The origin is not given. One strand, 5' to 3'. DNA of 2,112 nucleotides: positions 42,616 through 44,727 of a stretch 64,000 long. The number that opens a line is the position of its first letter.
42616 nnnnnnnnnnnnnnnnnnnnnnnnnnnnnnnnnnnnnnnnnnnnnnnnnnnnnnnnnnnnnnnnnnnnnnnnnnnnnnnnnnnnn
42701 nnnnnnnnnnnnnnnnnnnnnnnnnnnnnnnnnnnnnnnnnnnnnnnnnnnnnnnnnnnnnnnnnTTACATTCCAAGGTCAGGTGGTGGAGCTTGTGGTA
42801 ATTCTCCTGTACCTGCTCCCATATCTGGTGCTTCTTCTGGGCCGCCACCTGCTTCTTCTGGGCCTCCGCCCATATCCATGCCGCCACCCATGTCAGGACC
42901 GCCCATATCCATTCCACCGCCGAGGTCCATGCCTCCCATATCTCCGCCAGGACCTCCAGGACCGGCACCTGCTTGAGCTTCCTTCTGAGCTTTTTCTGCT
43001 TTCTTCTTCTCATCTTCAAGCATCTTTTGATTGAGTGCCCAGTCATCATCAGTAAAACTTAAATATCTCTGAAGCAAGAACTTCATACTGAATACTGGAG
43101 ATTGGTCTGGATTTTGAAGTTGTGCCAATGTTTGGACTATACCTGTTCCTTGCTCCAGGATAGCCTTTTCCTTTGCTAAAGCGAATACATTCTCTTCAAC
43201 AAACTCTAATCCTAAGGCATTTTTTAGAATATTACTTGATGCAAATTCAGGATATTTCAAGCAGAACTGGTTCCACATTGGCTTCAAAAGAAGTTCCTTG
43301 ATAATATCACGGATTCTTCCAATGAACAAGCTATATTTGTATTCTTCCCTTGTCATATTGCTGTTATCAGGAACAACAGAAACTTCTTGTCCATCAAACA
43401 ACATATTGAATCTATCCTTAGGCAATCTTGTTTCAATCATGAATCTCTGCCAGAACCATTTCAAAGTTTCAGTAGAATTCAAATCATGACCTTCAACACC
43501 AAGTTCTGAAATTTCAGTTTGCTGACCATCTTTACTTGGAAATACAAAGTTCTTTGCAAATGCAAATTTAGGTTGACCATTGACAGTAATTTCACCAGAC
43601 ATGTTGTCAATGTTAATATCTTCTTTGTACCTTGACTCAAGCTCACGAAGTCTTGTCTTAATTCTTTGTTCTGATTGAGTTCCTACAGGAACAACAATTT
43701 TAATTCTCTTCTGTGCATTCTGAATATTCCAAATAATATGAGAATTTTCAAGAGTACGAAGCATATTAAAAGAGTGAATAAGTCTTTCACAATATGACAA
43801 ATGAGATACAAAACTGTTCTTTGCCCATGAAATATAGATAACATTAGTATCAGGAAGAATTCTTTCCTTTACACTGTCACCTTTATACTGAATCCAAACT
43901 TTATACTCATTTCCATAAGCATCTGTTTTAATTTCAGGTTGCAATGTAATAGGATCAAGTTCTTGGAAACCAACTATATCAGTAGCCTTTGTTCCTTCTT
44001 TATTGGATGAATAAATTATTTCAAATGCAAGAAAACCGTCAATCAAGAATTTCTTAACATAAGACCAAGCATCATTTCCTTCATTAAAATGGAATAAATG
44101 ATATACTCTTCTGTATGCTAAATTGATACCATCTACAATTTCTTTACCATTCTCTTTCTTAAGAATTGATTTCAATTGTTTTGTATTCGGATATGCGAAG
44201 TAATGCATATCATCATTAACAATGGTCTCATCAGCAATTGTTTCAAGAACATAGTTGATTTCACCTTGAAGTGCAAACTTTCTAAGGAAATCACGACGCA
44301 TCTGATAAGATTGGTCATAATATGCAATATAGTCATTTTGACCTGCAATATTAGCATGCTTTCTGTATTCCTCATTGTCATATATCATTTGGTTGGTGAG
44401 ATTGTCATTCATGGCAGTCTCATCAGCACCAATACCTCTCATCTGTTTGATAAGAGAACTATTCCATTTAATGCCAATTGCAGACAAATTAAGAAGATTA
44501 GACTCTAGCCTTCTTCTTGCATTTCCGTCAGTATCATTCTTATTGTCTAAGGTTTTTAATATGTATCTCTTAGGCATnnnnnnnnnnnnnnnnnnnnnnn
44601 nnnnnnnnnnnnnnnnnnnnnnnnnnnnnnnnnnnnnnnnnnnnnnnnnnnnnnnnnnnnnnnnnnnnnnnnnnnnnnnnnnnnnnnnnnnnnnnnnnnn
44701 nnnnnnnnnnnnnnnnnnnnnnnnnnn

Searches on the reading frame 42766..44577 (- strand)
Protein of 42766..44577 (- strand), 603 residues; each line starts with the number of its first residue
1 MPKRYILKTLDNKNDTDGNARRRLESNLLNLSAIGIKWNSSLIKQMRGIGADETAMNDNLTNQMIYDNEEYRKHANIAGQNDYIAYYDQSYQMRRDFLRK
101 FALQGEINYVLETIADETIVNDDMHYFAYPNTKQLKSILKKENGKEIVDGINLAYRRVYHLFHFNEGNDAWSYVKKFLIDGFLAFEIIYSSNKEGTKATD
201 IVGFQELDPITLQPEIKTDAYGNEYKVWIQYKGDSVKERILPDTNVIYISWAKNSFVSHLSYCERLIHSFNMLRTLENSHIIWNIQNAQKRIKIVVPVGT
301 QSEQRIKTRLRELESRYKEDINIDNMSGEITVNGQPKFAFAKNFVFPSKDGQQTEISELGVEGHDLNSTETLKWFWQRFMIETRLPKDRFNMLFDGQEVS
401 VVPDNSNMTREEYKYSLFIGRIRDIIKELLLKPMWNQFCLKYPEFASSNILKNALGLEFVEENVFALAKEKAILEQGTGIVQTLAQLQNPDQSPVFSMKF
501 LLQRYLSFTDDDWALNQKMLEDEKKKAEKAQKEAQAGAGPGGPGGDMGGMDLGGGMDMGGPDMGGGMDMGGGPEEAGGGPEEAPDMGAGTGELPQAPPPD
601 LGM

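Call 30: search_protein_families(library=phrogs, proteins=[window:42766-44577:-], max_evalue=0.00001)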
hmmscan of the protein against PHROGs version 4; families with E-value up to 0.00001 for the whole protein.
window:42766-44577:- (603 aa): 1 family
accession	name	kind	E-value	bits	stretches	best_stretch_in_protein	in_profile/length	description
phrog_213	-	head and packaging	5.2e-50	171.5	1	76-536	46-510/528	portal protein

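Call 59: search_dna_similar(query=window:42766-44577:-, collection=phages, mode=protein, max_rows=12)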
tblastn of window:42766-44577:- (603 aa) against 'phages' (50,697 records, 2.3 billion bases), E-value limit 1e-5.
Records with a match: 1055; places in all: 1057; records where one place covers at least 80% of the query: 1.
Best place of each record, by identity: <60% 1055.
By first word of the organism name: Escherichia 344; Synechococcus 301; Shigella 63; Cyanophage 62; Klebsiella 40; Enterobacteria 35; Yersinia 31; Prochlorococcus 22; Aeromonas 20; Prevotella 15; and 25 more.
By host as written in the record: - 213; Escherichia coli 160; Synechococcus 107; Synechococcus sp. 32; Synechococcus sp. WH7803 25; Escherichia coli B 24; Synechococcus sp. WH8102 19; Shigella sp. 19; and 195 more.
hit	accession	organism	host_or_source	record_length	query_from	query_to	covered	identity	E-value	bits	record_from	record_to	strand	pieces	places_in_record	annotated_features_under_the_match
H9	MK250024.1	Prevotella phage Lak-B5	Prevotella sp.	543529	85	517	72%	45.3%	5e-117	389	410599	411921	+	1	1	record has no annotation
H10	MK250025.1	Prevotella phage Lak-B6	Prevotella sp.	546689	85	517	72%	45.3%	5e-117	389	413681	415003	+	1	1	record has no annotation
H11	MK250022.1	Prevotella phage Lak-B3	Prevotella sp.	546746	85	517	72%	45.3%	5e-117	389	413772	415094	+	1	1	record has no annotation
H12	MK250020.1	Prevotella phage Lak-B1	Prevotella sp.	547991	85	517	72%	45.3%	5e-117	389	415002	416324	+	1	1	record has no annotation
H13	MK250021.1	Prevotella phage Lak-B2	Prevotella sp.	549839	85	517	72%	45.3%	5e-117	389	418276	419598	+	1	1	record has no annotation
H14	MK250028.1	Prevotella phage Lak-B9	Prevotella sp.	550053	85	517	72%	45.3%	5e-117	389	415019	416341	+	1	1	record has no annotation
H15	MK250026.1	Prevotella phage Lak-B7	Prevotella sp.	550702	85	517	72%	45.3%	5e-117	389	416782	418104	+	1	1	record has no annotation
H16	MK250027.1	Prevotella phage Lak-B8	Prevotella sp.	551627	85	517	72%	45.3%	5e-117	389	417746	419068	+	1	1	record has no annotation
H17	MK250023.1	Prevotella phage Lak-B4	Prevotella sp.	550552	85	517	72%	45.3%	5e-117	389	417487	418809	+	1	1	record has no annotation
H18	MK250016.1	Prevotella phage Lak-A1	Prevotella sp.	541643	85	517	72%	44.4%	1e-115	384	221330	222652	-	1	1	record has no annotation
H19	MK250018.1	Prevotella phage Lak-A1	Prevotella sp.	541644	85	517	72%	44.4%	1e-115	384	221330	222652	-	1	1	record has no annotation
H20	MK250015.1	Prevotella phage Lak-A1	Prevotella sp.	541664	85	517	72%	44.4%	1e-115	384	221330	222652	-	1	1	record has no annotation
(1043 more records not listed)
